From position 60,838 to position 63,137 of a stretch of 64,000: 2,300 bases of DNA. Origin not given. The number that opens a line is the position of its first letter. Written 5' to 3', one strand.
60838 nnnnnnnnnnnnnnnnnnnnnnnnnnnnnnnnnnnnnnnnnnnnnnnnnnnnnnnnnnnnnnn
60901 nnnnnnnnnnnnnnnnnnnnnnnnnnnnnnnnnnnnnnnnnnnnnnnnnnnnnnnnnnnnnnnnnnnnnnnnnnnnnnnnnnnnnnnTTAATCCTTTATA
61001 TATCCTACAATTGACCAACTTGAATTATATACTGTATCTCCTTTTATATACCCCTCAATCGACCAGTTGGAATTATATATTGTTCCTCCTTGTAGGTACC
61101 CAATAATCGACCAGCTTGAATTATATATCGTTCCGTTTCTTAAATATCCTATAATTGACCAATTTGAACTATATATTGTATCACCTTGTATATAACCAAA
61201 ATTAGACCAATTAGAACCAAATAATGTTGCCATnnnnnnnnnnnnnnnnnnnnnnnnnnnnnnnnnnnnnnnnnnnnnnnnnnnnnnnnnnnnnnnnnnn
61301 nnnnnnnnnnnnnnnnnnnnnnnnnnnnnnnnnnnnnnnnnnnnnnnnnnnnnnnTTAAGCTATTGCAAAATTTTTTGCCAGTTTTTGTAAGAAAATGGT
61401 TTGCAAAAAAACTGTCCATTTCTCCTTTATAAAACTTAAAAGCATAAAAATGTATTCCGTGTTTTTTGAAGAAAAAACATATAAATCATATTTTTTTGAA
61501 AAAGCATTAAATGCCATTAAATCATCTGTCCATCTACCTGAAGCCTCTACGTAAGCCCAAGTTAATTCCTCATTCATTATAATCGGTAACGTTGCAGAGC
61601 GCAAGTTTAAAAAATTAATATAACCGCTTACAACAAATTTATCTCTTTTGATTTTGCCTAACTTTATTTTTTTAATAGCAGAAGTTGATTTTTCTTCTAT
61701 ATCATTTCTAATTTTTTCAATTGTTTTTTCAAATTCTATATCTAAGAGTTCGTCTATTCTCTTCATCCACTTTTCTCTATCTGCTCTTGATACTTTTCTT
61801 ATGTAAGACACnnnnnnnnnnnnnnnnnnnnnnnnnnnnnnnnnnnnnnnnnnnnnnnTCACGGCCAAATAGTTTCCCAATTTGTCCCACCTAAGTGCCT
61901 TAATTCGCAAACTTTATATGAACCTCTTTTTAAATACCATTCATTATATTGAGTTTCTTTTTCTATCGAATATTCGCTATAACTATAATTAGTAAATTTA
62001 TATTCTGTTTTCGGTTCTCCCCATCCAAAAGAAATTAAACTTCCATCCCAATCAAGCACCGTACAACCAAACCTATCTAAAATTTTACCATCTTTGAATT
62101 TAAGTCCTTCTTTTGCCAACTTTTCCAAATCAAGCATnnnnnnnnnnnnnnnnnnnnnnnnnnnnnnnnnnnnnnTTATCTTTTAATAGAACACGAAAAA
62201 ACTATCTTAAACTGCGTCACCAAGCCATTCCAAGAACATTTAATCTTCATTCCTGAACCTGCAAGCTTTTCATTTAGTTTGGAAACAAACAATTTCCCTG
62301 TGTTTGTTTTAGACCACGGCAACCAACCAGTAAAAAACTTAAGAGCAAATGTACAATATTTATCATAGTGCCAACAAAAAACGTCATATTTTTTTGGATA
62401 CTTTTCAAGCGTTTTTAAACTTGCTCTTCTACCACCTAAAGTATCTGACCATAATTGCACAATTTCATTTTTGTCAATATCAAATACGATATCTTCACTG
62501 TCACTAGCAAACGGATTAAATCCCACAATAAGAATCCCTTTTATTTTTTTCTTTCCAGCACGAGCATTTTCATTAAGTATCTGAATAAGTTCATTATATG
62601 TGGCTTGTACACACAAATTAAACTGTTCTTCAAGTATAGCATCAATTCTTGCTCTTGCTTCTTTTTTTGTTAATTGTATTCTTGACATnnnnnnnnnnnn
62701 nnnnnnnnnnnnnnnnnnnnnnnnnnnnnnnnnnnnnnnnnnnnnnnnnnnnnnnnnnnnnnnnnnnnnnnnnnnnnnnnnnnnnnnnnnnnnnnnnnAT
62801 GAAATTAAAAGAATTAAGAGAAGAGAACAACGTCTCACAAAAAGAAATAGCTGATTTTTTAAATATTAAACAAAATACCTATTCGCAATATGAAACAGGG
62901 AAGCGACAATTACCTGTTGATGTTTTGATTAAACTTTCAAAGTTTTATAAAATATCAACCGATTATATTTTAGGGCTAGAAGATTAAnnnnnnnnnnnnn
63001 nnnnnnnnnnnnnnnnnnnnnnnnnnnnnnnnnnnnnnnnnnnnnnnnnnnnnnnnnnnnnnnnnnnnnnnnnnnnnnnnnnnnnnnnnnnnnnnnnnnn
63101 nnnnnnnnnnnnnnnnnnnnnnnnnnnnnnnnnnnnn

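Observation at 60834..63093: Two 5S-rRNA-like mini elements in direct orientation bracket a 2.2-kb accessory island beside the rRNA operon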

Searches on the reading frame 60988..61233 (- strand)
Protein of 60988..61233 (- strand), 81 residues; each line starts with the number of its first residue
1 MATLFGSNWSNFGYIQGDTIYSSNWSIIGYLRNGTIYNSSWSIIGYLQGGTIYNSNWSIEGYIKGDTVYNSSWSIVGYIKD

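Call 13: search_protein_families(library=pfam, proteins=[window:60988-61233:-], max_evalue=0.01)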
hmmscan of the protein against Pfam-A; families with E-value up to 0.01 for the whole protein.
window:60988-61233:- (81 aa): 2 families
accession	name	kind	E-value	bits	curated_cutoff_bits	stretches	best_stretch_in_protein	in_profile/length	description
PF21785.3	Bflower_2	-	6.1e-19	68.4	38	1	8-81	8-82/112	5-fold beta-flower protein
PF21784.3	Bflower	-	3.2e-07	31.2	25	1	3-56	2-56/116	4-fold beta flower protein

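Call 38: list_cluster_members(proteins=[window:60988-61233:-, window:61356-61811:-, window:61859-62137:-, window:62176-62688:-, window:62799-62987:+, window:58528-59352:+, window:57087-58427:-, window:55799-56431:-])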
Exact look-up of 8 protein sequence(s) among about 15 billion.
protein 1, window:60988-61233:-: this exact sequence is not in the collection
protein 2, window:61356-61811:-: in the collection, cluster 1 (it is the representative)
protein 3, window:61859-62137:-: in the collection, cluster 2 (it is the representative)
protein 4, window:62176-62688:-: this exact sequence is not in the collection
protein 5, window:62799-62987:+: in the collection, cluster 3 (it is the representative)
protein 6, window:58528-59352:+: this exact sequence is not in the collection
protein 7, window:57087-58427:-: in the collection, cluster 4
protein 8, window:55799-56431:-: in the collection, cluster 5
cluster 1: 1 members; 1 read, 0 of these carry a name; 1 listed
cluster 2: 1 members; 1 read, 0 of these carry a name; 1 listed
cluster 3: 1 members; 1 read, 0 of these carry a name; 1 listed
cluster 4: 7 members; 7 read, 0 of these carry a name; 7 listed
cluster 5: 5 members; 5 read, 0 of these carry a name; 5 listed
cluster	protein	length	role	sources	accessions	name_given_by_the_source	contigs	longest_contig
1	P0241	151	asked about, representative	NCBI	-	-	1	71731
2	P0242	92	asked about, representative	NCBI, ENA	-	-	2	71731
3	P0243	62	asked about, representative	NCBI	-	-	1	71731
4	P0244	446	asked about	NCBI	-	-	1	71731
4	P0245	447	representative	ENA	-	-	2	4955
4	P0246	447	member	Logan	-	-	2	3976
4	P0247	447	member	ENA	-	-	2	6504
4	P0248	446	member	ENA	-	-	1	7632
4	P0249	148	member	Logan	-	-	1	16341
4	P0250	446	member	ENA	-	-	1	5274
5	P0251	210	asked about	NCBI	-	-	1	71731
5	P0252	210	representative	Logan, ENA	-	-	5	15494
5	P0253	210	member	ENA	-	-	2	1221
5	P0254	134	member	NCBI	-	-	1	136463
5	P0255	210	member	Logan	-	-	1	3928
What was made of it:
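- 60988..62688 (-): Island operon of four small genes. 62176-62688 (170 aa), 61859-62137 (92 aa) and 61356-61811 (151 aa) have no known family. 60988-61233 (81 aa) is a 5-fold beta-flower repeat protein. Three of them (151, 92 and 62 aa) are in the collection as single-member clusters; the exact 81- and 170-aa sequences are not (call 38).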

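Call 42: find_encoding_contigs(protein=P0249, flank=10000, max_places=10)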
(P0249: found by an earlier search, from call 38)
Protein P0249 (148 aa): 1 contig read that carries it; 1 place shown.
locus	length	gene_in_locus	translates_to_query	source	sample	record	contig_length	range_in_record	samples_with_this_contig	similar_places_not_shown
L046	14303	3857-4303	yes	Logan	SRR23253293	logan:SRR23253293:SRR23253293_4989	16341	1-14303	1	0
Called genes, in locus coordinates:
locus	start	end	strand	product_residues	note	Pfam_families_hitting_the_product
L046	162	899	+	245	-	PF02633:Creatininase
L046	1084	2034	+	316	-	-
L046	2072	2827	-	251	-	PF12833:HTH_18, PF00165:HTH_AraC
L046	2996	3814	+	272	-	PF07690:MFS_1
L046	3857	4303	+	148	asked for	PF07690:MFS_1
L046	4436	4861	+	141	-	PF03819:MazG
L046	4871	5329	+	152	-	PF01451:LMWPc, PF02302:PTS_IIB (faint)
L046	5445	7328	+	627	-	PF00664:ABC_membrane, PF00005:ABC_tran, PF02463:SMC_N (weak), PF09818:ABC_ATPase (weak)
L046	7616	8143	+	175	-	-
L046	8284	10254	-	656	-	PF00456:Transketolase_N, PF02779:Transket_pyr, PF22613:Transketolase_C_1, PF02780:Transketolase_C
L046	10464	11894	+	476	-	PF00587:tRNA-synt_2b, PF03129:HGTP_anticodon, PF09180:ProRS-C_1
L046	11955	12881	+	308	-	-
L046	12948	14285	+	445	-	PF10396:TrmE_N, PF12631:MnmE_helical, PF00350:Dynamin_N (faint), PF01926:MMR_HSR1, PF02421:FeoB_N, PF04548:AIG1 (weak)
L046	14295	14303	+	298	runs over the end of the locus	PF00126:HTH_1, PF03466:LysR_substrate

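Call 57: list_cluster_members(proteins=[L046:162-899:+, L002:649-1386:+, L046:1084-2034:+, L002:1432-1638:-, L002:1733-2167:+])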
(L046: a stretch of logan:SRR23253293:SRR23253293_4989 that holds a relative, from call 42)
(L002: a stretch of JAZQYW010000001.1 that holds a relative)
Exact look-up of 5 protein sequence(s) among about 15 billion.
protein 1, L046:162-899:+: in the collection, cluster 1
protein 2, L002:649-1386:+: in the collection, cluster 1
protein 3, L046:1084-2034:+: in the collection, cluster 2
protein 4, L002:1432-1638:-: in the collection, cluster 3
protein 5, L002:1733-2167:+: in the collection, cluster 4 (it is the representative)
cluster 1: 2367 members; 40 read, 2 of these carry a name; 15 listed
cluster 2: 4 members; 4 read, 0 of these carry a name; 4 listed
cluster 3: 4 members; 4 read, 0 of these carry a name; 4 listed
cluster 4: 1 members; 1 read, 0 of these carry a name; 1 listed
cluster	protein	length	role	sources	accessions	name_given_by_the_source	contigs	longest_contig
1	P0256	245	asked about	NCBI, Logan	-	-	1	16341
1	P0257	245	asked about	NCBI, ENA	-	-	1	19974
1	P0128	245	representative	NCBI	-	-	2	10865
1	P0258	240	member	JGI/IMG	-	creatinine amidohydrolase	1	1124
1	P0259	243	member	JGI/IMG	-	creatinine amidohydrolase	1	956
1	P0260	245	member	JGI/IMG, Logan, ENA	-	-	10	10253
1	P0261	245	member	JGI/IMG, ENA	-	-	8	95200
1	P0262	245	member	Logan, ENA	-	-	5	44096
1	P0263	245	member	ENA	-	-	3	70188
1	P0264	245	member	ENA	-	-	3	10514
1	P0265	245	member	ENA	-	-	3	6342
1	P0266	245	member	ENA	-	-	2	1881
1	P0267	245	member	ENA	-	-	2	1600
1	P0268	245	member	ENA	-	-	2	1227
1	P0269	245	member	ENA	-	-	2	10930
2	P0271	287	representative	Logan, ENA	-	-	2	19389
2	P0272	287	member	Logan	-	-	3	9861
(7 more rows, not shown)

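Call 59: find_encoding_contigs(protein=P0261, flank=5000, max_places=10)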
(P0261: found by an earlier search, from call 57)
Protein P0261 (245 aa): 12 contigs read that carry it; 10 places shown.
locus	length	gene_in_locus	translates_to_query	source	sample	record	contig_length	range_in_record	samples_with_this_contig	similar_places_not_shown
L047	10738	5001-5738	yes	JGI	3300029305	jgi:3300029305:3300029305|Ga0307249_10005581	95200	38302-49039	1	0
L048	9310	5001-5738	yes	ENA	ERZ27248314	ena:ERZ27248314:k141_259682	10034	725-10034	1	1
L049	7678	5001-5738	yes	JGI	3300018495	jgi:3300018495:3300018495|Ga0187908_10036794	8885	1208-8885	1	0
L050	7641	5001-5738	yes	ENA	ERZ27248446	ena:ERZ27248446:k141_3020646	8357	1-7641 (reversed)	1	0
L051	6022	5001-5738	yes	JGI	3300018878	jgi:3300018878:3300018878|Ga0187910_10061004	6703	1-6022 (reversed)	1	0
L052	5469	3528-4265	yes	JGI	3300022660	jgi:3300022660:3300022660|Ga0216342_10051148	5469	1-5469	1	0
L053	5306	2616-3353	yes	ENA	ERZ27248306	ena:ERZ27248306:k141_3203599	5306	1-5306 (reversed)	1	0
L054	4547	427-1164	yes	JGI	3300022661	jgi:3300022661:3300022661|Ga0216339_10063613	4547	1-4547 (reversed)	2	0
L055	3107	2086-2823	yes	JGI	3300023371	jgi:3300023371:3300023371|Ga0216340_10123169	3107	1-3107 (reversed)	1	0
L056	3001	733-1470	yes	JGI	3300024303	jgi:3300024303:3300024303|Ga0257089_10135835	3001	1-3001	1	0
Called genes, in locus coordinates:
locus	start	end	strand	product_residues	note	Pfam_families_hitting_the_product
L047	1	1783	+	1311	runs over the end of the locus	-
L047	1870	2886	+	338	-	-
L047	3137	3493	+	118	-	PF07100:ASRT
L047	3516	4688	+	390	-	PF01321:Creatinase_N, PF00557:Peptidase_M24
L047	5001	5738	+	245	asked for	PF02633:Creatininase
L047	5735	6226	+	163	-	PF04115:Ureidogly_lyase, PF16161:DUF4867 (weak)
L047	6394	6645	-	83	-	-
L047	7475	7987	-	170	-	-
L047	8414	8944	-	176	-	-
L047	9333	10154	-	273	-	-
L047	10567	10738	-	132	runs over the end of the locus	-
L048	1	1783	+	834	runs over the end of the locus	?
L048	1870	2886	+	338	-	-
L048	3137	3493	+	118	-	PF07100:ASRT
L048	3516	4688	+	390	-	PF01321:Creatinase_N, PF00557:Peptidase_M24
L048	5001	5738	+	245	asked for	PF02633:Creatininase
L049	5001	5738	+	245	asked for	PF02633:Creatininase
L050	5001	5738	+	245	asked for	PF02633:Creatininase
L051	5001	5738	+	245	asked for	PF02633:Creatininase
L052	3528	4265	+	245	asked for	PF02633:Creatininase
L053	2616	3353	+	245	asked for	PF02633:Creatininase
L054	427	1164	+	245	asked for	PF02633:Creatininase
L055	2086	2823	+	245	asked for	PF02633:Creatininase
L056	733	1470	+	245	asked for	PF02633:Creatininase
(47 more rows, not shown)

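Call 61: find_encoding_contigs(protein=P0271, flank=6000, max_places=10)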
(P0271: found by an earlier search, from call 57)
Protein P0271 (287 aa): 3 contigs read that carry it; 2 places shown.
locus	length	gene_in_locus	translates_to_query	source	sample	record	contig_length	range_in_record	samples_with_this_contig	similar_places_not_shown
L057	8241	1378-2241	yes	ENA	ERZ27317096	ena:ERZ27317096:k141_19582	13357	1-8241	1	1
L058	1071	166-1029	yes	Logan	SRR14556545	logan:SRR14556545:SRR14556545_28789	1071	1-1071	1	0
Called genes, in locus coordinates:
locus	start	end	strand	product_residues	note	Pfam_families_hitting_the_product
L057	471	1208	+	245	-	PF02633:Creatininase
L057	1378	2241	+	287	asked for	-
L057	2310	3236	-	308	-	PF00248:Aldo_ket_red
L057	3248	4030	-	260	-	PF00106:adh_short, PF08659:KR (weak), PF13561:adh_short_C2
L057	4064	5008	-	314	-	PF04909:Amidohydro_2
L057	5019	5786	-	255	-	PF03328:HpcH_HpaI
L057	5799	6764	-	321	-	PF01408:GFO_IDH_MocA (weak)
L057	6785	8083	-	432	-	PF00202:Aminotran_3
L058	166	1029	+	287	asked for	-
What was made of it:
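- Tried and rejected: Only L046 and L057 were informative (calls 42, 61).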

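Call 62: find_encoding_contigs(protein=P0272, flank=6000, max_places=10)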
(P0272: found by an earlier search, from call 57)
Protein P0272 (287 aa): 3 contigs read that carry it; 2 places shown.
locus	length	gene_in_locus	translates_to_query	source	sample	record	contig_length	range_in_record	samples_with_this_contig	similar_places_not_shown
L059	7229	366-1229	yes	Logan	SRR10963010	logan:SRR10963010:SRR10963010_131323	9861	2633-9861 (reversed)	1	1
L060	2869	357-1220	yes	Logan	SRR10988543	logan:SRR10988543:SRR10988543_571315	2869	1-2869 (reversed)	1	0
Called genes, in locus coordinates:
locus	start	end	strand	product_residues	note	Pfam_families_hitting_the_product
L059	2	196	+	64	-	?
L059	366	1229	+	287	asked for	-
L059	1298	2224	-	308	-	PF00248:Aldo_ket_red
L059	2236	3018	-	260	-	PF00106:adh_short, PF08659:KR (weak), PF13561:adh_short_C2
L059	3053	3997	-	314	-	PF04909:Amidohydro_2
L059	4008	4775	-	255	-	PF03328:HpcH_HpaI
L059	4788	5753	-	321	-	PF01408:GFO_IDH_MocA (weak)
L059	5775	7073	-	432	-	PF00202:Aminotran_3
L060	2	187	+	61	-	?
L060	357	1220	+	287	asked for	-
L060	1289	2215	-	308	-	PF00248:Aldo_ket_red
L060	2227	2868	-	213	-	?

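Call 75: search_protein_families(library=phrogs, proteins=[window:60988-61233:-], max_evalue=0.01)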
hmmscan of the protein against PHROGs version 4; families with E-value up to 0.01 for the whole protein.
window:60988-61233:- (81 aa): 2 families
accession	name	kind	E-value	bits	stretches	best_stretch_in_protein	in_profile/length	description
phrog_18536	-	unknown function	0.00082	19.9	1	5-79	29-107/141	-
phrog_22159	-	unknown function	0.0026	18.5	0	5-22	20-37/55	-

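Call 76: search_protein_families(library=padloc, proteins=[window:60988-61233:-], max_evalue=0.01)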
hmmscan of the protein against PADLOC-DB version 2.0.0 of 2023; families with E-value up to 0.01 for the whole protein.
window:60988-61233:- (81 aa): 0 families

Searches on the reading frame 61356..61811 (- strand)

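Call 13: search_protein_families(library=pfam, proteins=[window:61356-61811:-], max_evalue=0.01)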
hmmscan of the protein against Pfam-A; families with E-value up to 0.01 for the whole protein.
window:61356-61811:- (151 aa): 0 families

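Call 75: search_protein_families(library=phrogs, proteins=[window:61356-61811:-], max_evalue=0.01)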
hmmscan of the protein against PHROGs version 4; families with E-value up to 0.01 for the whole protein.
window:61356-61811:- (151 aa): 1 family
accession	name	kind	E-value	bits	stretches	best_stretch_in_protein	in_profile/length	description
phrog_31577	-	unknown function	0.007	17.3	0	14-71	69-129/149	-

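Call 76: search_protein_families(library=padloc, proteins=[window:61356-61811:-], max_evalue=0.01)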
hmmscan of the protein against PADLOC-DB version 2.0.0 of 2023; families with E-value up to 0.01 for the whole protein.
window:61356-61811:- (151 aa): 0 families

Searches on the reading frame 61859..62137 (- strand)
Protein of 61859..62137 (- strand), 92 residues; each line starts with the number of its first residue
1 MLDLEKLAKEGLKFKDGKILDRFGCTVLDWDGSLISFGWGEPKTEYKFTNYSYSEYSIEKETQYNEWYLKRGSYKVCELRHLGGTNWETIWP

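Call 13: search_protein_families(library=pfam, proteins=[window:61859-62137:-], max_evalue=0.01)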
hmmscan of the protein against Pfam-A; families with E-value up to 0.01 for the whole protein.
window:61859-62137:- (92 aa): 0 families

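Call 39: find_encoding_contigs(protein=window:61859-62137:-, flank=10000, max_places=10)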
Protein window:61859-62137:- (92 aa): 2 contigs read that carry it; 2 places shown.
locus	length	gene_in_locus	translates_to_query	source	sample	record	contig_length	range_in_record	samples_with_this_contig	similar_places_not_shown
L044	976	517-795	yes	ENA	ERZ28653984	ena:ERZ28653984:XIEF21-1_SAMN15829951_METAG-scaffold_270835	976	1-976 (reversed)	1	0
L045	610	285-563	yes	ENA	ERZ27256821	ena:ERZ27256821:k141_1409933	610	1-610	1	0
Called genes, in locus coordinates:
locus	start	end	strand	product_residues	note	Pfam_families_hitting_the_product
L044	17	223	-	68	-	PF13560:HTH_31 (weak), PF12844:HTH_19, PF01381:HTH_3, PF13443:HTH_26 (weak)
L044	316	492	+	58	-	-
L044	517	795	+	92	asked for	-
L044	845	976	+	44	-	?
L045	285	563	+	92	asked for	-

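Call 75: search_protein_families(library=phrogs, proteins=[window:61859-62137:-], max_evalue=0.01)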
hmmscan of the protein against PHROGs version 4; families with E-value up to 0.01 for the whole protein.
window:61859-62137:- (92 aa): 0 families

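Call 76: search_protein_families(library=padloc, proteins=[window:61859-62137:-], max_evalue=0.01)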
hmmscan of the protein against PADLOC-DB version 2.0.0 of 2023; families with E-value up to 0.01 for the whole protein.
window:61859-62137:- (92 aa): 0 families

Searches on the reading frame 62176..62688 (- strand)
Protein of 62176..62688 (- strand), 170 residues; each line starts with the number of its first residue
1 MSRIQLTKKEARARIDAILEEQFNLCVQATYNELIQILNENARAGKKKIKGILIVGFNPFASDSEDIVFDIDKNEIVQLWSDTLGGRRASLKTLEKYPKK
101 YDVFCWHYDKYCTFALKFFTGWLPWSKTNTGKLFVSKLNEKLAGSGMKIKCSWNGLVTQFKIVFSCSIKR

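Call 13: search_protein_families(library=pfam, proteins=[window:62176-62688:-], max_evalue=0.01)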
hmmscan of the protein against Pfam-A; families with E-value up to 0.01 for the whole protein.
window:62176-62688:- (170 aa): 0 families

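Call 75: search_protein_families(library=phrogs, proteins=[window:62176-62688:-], max_evalue=0.01)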
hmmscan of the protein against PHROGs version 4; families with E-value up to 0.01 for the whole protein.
window:62176-62688:- (170 aa): 0 families

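Call 76: search_protein_families(library=padloc, proteins=[window:62176-62688:-], max_evalue=0.01)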
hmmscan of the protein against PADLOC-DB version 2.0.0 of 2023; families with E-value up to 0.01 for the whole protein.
window:62176-62688:- (170 aa): 0 families

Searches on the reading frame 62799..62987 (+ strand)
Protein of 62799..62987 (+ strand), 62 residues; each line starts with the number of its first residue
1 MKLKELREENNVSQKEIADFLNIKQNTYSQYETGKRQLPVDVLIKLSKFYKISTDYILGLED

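Call 13: search_protein_families(library=pfam, proteins=[window:62799-62987:+], max_evalue=0.01)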
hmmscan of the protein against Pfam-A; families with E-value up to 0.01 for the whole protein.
window:62799-62987:+ (62 aa): 7 families
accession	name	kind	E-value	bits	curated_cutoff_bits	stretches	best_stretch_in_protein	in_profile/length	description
PF01381.28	HTH_3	-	1.1e-17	64.2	23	1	3-57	1-55/55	Helix-turn-helix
PF12844.13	HTH_19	-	4.4e-13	49.4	30.2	1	2-61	3-62/64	Helix-turn-helix domain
PF13560.12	HTH_31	-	9.7e-10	39.1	27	1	3-53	6-57/64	Helix-turn-helix domain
PF13443.12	HTH_26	-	0.00054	20.6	22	1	2-58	1-58/63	Cro/C1-type HTH DNA-binding domain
PF15731.11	MqsA_antitoxin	-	0.0014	19.2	30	1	3-48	74-118/131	Antitoxin component of bacterial toxin-antitoxin system, MqsA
PF13412.12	HTH_24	-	0.0015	18.5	21.9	1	3-30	9-36/48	Winged helix-turn-helix DNA-binding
PF13413.12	HTH_25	-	0.0022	18.2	24.6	0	3-32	2-31/62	Helix-turn-helix domain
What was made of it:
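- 62799..62987 (+): XRE-family helix-turn-helix regulator (62 aa). Call 13 (HTH_3, E 1e-17).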

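Call 75: search_protein_families(library=phrogs, proteins=[window:62799-62987:+], max_evalue=0.01)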
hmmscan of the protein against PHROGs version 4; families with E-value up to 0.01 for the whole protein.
window:62799-62987:+ (62 aa): 31 families (the best 25 are shown)
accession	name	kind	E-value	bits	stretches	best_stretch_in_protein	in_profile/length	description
phrog_8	-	transcription regulation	7.9e-21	75.9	1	2-62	80-140/346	transcriptional regulator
phrog_3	-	transcription regulation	4.5e-12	47.5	1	2-60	92-148/430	transcriptional repressor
phrog_4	-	transcription regulation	4.7e-12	46.6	1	2-60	140-194/400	transcriptional repressor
phrog_2967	-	transcription regulation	5e-12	46.9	1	2-61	14-73/225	transcriptional regulator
phrog_7241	-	transcription regulation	9.6e-09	36.3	1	3-55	66-118/122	transcriptional regulator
phrog_2328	-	transcription regulation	2.5e-08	34.8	1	3-53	20-70/128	transcriptional repressor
phrog_2439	-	transcription regulation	6e-08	32.9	1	2-58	11-67/367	transcriptional regulator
phrog_7396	-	unknown function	1.4e-07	32.4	1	2-61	19-81/227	-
phrog_2104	-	unknown function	5.8e-07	30.7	1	2-37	43-78/103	-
phrog_1124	-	transcription regulation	1.2e-06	29.2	1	3-51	13-60/177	transcriptional regulator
phrog_147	-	transcription regulation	1.5e-06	29.5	1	2-47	8-54/100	transcriptional regulator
phrog_1373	-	transcription regulation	9.8e-06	26.6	1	3-48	68-113/166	transcriptional regulator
phrog_34939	-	unknown function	1.2e-05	26.1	1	2-60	13-72/280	-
phrog_1994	-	DNA, RNA and nucleotide metabolism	1.7e-05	25.8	1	2-61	3-62/170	DNA binding protein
phrog_6831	-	transcription regulation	3.6e-05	24.7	1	11-51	18-59/68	transcriptional regulator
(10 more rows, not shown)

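Call 76: search_protein_families(library=padloc, proteins=[window:62799-62987:+], max_evalue=0.01)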
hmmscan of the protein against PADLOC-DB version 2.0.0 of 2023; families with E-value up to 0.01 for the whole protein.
window:62799-62987:+ (62 aa): 14 families
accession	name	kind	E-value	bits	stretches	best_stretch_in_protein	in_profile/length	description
PDLC02926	HTH_VI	-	2e-09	35.6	1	3-58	6-61/92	-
PDLC03954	RmrA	-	1.6e-08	31.9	1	2-58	14-70/380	-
PDLC03947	RmrA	-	6.2e-08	29.9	1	2-57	15-70/383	-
PDLC03945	RmrA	-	5.3e-07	27.1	1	2-57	6-61/394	-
PDLC04142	capH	-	1.2e-06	27.5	1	2-60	10-68/103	capH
PDLC03665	Control_protein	-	3e-06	25.4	1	2-55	12-66/77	control protein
PDLC03944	RmrA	-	6.2e-06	23.5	1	2-58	10-66/384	-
PDLC03952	RmrA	-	9.5e-06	22.7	1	2-55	26-79/395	-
PDLC03951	RmrA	-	1.7e-05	22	1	2-58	12-68/400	-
PDLC03950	RmrA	-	4.3e-05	20.7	1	3-57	7-61/369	-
PDLC04775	PDC-M69A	-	7.3e-05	21.3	1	4-59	13-68/113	-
PDLC03948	RmrA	-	8.7e-05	19.6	1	2-58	12-68/397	-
PDLC03956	RmrA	-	0.00081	16.5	1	2-58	12-69/399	-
PDLC03949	RmrA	-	0.0036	14.2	1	3-57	7-61/363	-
